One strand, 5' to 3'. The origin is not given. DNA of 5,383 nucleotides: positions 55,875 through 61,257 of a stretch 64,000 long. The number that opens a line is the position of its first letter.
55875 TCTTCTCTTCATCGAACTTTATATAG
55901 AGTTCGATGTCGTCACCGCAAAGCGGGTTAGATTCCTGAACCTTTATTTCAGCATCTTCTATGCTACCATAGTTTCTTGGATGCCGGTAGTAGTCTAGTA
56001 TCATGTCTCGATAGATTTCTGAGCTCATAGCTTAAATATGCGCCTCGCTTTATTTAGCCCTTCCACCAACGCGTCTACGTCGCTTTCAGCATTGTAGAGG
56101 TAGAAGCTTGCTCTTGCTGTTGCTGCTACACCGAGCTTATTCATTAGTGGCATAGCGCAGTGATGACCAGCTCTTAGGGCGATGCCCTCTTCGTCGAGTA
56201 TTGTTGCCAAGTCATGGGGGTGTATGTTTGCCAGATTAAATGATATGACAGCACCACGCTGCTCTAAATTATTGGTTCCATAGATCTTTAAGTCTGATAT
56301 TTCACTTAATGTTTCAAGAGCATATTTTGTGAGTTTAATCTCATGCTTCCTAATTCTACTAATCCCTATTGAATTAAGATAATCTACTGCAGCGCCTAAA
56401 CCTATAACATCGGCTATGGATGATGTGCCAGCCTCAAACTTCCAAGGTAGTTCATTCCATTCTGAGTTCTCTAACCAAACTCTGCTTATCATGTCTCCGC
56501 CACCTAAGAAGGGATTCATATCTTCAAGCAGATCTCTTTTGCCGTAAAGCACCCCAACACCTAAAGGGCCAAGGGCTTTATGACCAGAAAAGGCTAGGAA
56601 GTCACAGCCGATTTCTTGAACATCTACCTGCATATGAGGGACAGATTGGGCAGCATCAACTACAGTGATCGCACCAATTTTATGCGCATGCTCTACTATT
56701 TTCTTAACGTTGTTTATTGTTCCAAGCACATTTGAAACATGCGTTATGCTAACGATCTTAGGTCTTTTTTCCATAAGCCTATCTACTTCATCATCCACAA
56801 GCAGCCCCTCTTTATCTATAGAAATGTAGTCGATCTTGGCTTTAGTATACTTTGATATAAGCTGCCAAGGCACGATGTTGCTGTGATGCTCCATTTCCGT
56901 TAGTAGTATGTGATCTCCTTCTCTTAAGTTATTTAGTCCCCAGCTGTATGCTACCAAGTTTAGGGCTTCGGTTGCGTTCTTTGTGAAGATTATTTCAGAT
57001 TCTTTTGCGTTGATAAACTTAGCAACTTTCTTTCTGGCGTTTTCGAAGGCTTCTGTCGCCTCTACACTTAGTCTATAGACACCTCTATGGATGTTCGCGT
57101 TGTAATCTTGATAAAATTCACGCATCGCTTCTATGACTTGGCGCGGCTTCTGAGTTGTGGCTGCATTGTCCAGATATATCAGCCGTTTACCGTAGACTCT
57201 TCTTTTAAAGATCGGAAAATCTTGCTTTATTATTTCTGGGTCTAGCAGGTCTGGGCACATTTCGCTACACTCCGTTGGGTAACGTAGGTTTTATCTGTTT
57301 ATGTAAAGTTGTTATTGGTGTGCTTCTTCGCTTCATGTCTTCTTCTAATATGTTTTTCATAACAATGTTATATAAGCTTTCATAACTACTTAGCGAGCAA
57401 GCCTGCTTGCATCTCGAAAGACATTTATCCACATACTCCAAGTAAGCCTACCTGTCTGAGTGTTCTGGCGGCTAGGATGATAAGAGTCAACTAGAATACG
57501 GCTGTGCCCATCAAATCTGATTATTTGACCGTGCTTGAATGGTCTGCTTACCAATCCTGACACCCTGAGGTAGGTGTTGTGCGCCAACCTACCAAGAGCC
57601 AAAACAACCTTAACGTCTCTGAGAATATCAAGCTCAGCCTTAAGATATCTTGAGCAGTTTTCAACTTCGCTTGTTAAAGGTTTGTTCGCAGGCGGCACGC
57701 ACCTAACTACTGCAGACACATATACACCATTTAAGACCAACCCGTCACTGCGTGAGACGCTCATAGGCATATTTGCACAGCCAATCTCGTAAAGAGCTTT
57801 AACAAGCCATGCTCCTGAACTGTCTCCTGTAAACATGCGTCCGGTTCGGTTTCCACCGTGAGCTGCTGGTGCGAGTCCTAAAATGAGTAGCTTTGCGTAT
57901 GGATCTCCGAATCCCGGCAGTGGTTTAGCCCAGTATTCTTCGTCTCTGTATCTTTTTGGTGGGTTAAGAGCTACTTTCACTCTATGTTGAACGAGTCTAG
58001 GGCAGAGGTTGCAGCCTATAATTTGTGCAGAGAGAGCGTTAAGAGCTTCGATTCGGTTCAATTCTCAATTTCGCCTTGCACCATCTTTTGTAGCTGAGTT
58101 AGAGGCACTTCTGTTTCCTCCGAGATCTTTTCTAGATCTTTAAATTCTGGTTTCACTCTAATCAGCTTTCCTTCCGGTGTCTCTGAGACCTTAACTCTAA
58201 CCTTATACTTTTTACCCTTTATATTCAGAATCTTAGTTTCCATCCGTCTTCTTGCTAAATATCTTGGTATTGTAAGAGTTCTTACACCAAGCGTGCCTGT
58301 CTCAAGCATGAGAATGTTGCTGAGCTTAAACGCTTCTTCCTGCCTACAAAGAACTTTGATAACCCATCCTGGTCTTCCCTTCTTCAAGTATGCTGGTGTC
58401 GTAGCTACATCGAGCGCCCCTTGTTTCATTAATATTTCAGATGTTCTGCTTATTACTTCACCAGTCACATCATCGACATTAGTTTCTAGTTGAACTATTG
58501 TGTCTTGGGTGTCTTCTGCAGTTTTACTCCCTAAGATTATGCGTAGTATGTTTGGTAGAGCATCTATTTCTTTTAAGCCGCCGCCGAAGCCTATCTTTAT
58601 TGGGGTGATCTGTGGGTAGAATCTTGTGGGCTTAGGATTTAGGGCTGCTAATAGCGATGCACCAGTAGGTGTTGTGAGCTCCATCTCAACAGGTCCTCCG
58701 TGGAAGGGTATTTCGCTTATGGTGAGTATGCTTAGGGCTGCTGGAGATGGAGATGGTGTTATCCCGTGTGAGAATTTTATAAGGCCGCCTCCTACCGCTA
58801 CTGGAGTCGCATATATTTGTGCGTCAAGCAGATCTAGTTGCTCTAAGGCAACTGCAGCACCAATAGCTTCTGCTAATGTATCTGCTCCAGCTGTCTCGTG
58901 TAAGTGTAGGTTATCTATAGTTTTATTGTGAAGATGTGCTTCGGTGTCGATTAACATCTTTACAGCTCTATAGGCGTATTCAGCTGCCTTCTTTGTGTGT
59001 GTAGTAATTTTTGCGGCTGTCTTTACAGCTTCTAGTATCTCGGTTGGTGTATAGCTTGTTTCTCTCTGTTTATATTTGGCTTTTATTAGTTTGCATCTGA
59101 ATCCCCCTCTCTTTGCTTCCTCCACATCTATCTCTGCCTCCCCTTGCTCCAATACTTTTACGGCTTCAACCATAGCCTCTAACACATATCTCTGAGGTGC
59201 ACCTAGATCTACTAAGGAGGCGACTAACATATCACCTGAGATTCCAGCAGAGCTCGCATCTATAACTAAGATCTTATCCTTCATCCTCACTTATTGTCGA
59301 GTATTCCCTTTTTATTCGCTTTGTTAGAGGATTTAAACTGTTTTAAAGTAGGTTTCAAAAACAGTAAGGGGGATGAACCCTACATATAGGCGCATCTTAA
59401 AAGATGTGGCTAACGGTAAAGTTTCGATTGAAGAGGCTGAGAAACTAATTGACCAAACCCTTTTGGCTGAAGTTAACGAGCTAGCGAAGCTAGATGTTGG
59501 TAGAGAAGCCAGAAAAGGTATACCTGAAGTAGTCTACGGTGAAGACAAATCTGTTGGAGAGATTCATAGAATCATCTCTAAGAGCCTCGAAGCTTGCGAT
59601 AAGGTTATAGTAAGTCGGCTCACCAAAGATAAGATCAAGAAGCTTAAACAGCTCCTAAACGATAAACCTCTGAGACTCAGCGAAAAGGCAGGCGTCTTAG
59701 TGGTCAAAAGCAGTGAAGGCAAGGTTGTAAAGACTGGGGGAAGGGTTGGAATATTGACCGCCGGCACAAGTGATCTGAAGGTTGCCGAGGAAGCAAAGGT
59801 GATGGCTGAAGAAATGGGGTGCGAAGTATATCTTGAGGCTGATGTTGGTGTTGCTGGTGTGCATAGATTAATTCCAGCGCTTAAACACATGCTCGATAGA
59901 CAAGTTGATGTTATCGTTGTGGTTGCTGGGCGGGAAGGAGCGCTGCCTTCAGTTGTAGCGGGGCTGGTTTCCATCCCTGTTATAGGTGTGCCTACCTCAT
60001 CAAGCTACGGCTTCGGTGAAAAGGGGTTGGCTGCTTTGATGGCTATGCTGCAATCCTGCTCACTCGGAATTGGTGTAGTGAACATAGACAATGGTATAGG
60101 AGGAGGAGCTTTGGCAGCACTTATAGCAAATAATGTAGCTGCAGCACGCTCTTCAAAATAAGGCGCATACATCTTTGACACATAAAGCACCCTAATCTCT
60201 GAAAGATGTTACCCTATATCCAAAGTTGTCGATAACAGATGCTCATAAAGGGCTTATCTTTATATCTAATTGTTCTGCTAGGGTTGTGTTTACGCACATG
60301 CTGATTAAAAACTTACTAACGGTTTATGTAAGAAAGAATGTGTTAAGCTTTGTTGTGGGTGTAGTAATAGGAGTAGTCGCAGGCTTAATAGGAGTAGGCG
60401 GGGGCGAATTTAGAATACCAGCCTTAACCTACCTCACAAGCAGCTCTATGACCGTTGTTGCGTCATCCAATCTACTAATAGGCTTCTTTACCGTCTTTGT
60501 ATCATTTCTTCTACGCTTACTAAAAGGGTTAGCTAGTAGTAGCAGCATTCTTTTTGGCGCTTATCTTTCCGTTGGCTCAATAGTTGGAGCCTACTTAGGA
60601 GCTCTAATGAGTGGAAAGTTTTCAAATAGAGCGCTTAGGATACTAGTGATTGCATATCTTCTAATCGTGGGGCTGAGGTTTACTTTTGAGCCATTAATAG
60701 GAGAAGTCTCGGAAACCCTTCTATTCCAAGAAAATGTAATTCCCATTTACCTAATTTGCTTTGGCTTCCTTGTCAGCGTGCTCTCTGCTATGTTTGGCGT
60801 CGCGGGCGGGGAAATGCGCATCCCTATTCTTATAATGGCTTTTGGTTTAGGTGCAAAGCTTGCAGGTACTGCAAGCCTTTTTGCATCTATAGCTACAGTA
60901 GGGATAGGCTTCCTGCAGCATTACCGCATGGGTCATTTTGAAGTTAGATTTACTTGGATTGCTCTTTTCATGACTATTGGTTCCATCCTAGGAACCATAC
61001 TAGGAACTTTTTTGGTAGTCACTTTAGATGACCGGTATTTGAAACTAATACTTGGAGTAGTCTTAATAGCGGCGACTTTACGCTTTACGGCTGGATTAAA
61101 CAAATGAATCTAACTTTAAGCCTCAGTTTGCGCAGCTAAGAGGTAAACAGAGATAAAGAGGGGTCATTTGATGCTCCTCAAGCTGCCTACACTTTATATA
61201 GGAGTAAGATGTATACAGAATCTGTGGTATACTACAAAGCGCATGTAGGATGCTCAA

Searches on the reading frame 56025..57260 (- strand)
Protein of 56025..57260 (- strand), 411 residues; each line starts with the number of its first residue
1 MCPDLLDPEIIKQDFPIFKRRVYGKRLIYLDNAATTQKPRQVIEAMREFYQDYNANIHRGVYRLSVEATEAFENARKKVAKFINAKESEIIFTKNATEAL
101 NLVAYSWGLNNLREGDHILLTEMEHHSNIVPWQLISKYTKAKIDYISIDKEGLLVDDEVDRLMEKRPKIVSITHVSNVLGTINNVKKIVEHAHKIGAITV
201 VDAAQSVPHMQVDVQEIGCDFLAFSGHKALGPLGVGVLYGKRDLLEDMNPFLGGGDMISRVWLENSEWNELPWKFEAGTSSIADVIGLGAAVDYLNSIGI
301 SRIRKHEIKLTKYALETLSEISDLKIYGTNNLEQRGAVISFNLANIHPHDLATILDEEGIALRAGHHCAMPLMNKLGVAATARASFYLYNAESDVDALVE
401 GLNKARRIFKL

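Call 37: search_protein_families(library=pfam, proteins=[window:56025-57260:-], max_evalue=0.001)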
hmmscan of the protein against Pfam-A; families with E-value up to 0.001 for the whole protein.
window:56025-57260:- (411 aa): 4 families
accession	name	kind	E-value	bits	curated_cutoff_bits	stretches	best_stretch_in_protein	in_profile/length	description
PF00266.25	Aminotran_5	-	3.1e-157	523.7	21.5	1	28-398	1-371/371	Aminotransferase class-V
PF01053.26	Cys_Met_Meta_PP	-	2.2e-06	26.9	27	1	112-228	88-198/381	Cys/Met metabolism PLP-dependent enzyme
PF01041.23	DegT_DnrJ_EryC1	-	4.8e-06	26.5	19.8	1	55-208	13-151/360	DegT/DnrJ/EryC1/StrS aminotransferase family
PF00155.27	Aminotran_1_2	-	4.1e-05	23.4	19.7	1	38-207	18-190/361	Aminotransferase class I and II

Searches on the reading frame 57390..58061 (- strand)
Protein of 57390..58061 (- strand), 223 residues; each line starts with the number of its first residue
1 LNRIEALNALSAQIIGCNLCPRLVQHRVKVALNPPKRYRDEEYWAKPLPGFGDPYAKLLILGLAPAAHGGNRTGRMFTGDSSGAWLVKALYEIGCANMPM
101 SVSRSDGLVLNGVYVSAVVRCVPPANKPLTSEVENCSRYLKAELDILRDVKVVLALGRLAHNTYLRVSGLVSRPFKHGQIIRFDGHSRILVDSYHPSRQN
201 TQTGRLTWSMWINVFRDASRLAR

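Call 59: search_protein_families(library=pfam, proteins=[window:57390-58061:-], max_evalue=0.001)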
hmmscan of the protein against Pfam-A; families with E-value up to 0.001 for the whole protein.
window:57390-58061:- (223 aa): 1 family
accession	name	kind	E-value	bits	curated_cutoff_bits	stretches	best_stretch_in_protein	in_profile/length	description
PF03167.25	UDG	-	2.1e-27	96.4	24.3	1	49-207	1-129/141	Uracil DNA glycosylase superfamily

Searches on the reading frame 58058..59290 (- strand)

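Call 59: search_protein_families(library=pfam, proteins=[window:58058-59290:-], max_evalue=0.001)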
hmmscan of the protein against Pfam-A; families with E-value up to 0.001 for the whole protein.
window:58058-59290:- (410 aa): 1 family
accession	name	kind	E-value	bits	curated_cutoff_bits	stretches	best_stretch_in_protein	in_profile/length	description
PF01969.22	Ni_insertion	-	1.7e-101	340.5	22.1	1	8-399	1-373/375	Nickel insertion protein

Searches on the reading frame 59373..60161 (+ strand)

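Call 59: search_protein_families(library=pfam, proteins=[window:59373-60161:+], max_evalue=0.001)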
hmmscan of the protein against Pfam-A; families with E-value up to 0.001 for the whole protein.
window:59373-60161:+ (262 aa): 2 families
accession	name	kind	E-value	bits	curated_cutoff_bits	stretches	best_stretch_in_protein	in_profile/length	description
PF00731.26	AIRC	-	8.4e-20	71.3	30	1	124-260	1-131/148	AIR carboxylase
PF22746.1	SHOCT-like_DUF2089-C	-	6.4e-05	22.9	27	1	5-27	3-25/32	SHOCT-like domain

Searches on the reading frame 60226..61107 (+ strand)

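Call 59: search_protein_families(library=pfam, proteins=[window:60226-61107:+], max_evalue=0.001)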
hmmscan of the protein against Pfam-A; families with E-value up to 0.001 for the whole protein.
window:60226-61107:+ (293 aa): 1 family
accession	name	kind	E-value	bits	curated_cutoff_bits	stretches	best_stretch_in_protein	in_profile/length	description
PF01925.25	TauE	-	7.8e-33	114.5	32.6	2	35-151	123-236/237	Sulfite exporter TauE/SafE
